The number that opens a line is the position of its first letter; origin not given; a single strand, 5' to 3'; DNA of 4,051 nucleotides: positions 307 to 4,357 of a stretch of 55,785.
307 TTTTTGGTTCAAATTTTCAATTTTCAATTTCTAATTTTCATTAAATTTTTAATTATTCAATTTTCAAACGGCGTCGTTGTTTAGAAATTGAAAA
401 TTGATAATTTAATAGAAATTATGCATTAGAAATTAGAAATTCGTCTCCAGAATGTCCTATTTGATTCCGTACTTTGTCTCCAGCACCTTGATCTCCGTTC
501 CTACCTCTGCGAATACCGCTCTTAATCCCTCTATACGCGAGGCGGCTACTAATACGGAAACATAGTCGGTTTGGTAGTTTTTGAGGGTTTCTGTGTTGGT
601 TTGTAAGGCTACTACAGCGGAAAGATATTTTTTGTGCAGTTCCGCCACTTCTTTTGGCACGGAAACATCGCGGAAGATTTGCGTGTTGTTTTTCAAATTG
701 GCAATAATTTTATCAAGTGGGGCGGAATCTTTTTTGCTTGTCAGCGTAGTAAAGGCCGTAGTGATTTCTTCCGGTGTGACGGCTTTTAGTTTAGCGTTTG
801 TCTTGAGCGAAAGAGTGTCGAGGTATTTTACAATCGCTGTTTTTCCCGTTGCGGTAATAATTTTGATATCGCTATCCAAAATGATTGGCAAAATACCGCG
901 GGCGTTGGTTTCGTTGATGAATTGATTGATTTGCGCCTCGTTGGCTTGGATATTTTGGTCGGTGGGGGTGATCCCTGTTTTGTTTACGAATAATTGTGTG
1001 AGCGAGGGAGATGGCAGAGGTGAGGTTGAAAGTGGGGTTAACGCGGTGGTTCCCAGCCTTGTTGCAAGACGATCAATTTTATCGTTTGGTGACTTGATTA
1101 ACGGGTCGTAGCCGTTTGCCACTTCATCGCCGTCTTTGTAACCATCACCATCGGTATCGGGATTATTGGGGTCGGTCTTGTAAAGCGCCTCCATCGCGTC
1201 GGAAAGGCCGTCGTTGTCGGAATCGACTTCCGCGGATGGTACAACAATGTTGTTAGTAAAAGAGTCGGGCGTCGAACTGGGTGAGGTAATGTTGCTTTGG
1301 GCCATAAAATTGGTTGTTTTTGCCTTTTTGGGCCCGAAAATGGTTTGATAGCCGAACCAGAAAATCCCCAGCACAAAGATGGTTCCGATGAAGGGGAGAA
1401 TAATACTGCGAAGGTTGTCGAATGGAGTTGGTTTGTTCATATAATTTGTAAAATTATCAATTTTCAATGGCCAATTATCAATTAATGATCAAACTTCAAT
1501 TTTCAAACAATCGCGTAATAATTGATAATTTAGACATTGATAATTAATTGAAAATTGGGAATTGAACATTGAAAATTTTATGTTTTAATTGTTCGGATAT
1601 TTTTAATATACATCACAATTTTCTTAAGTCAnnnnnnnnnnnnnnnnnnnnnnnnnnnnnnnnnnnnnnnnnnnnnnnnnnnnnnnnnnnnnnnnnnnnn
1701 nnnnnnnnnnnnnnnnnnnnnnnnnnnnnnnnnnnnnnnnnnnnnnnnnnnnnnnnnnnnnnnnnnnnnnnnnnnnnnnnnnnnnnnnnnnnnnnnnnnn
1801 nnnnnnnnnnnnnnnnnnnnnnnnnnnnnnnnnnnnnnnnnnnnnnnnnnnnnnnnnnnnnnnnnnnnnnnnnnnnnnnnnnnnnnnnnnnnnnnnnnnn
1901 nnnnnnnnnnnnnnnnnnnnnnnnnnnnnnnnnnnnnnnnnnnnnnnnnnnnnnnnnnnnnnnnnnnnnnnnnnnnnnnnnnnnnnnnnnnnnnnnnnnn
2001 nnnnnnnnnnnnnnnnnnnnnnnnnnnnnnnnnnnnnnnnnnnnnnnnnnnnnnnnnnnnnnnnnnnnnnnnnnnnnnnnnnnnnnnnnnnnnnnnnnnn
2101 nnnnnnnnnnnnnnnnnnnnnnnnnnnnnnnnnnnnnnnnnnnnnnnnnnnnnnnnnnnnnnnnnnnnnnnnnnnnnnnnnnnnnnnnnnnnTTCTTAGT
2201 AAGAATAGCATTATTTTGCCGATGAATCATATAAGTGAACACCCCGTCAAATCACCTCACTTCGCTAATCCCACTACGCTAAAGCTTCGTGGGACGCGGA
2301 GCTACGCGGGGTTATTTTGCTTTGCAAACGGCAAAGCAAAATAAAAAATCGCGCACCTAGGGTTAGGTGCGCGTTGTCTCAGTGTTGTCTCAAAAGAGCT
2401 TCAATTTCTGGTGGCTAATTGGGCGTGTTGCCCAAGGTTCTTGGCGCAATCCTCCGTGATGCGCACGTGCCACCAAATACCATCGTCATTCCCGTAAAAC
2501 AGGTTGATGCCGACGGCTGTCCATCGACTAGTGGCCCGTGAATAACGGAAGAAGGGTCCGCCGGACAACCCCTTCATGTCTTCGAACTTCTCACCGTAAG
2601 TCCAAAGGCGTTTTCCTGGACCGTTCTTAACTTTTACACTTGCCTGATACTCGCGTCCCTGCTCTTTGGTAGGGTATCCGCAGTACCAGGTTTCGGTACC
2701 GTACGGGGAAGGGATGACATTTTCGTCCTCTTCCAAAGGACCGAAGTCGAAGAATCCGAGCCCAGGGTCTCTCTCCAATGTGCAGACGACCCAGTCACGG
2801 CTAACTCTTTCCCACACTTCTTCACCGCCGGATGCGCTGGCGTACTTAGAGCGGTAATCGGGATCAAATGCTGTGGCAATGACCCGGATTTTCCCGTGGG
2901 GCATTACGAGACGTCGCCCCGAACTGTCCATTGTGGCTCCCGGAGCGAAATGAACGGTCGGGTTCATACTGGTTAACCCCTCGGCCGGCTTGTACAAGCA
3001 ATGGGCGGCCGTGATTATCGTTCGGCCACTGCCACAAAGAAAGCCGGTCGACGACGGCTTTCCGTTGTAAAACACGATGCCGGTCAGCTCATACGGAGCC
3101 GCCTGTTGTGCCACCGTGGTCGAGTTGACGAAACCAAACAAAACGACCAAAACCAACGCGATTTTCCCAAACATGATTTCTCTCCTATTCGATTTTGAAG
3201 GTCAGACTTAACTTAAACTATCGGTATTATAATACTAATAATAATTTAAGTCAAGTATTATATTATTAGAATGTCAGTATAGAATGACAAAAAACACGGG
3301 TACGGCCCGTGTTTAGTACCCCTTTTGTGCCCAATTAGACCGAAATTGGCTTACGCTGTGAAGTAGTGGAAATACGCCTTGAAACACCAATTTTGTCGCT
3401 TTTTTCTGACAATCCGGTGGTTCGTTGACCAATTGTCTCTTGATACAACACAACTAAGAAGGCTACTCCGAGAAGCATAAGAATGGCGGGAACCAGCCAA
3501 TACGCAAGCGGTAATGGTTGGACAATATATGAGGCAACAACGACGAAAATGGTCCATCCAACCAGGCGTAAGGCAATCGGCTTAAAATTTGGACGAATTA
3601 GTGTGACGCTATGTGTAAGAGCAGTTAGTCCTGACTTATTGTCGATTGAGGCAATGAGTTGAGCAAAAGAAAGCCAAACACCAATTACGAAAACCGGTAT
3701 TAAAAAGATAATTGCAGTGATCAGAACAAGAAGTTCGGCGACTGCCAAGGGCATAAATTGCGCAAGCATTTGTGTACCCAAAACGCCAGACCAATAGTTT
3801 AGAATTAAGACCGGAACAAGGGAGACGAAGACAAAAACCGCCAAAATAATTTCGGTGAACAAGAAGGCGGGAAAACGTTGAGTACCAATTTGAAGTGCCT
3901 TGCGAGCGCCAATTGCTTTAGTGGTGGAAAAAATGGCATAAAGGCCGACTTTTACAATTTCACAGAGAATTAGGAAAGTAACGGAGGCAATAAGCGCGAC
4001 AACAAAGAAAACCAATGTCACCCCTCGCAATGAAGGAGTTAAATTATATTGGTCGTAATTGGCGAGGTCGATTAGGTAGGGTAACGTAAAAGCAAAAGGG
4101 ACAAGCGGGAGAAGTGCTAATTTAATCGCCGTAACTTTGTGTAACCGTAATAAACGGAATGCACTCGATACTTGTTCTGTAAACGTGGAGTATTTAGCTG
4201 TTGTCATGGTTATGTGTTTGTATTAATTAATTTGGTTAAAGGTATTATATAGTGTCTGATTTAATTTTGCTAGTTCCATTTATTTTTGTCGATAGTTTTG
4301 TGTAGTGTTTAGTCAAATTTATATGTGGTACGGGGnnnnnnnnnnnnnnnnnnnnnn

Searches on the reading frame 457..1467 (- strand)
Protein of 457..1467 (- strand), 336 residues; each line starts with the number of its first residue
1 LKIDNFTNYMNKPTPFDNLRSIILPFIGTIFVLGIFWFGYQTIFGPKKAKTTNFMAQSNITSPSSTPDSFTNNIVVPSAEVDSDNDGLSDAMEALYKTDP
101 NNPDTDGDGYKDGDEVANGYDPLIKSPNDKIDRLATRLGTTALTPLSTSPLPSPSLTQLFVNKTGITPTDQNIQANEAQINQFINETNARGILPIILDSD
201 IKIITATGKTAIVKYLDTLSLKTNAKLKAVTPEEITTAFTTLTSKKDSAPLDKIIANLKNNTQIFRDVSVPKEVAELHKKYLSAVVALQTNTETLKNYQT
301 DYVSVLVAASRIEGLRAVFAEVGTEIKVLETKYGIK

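Call 7: search_protein_families(library=pfam, proteins=[window:457-1467:-], max_evalue=0.01)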
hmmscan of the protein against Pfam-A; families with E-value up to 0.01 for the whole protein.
window:457-1467:- (336 aa): 1 family
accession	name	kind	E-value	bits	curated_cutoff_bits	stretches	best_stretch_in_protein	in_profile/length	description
PF18884.5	TSP3_bac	-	1.8e-13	50.5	25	2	82-103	1-22/22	Bacterial TSP3 repeat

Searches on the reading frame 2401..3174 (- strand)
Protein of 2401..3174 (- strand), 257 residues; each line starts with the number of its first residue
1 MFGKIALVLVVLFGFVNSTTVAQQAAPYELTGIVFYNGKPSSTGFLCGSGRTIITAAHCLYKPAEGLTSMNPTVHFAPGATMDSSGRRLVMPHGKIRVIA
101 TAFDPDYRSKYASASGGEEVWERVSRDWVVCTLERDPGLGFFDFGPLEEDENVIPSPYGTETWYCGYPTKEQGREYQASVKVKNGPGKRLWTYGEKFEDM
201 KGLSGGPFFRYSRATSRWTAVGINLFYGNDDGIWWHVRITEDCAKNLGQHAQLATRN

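Call 4: search_protein_families(library=pfam, proteins=[window:2401-3174:-], max_evalue=1)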
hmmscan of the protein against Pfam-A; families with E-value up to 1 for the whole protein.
window:2401-3174:- (257 aa): 2 families
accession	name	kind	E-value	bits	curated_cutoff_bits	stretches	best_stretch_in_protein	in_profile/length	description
PF00089.32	Trypsin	-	0.00047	20.5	20.6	1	34-174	18-134/220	Trypsin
PF13365.12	Trypsin_2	-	0.0045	18.2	27.6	1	43-192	2-108/144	Trypsin-like peptidase domain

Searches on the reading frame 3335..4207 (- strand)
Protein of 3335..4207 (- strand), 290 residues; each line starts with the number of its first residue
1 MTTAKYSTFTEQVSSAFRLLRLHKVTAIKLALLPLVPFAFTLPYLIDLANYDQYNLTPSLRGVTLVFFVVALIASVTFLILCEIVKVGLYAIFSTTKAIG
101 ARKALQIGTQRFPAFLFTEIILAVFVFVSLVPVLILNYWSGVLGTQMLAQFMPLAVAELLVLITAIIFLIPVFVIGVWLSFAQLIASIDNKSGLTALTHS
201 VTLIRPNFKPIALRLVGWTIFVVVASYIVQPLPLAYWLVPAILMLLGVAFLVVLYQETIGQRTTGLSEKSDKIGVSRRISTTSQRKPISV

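Call 7: search_protein_families(library=pfam, proteins=[window:3335-4207:-], max_evalue=0.01)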
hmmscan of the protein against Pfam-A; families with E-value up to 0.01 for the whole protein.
window:3335-4207:- (290 aa): 0 families

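Call 9: search_protein_families(library=ncbifam, proteins=[window:3335-4207:-], max_evalue=0.1)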
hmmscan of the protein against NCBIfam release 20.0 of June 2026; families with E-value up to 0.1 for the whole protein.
window:3335-4207:- (290 aa): 0 families

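Call 73: search_protein_families(library=phrogs, proteins=[window:3335-4207:-], max_evalue=0.01)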
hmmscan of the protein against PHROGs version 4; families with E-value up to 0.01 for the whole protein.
window:3335-4207:- (290 aa): 0 families

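Call 74: search_protein_families(library=padloc, proteins=[window:3335-4207:-], max_evalue=0.01)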
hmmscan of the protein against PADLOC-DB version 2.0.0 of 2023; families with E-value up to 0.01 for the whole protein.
window:3335-4207:- (290 aa): 0 families
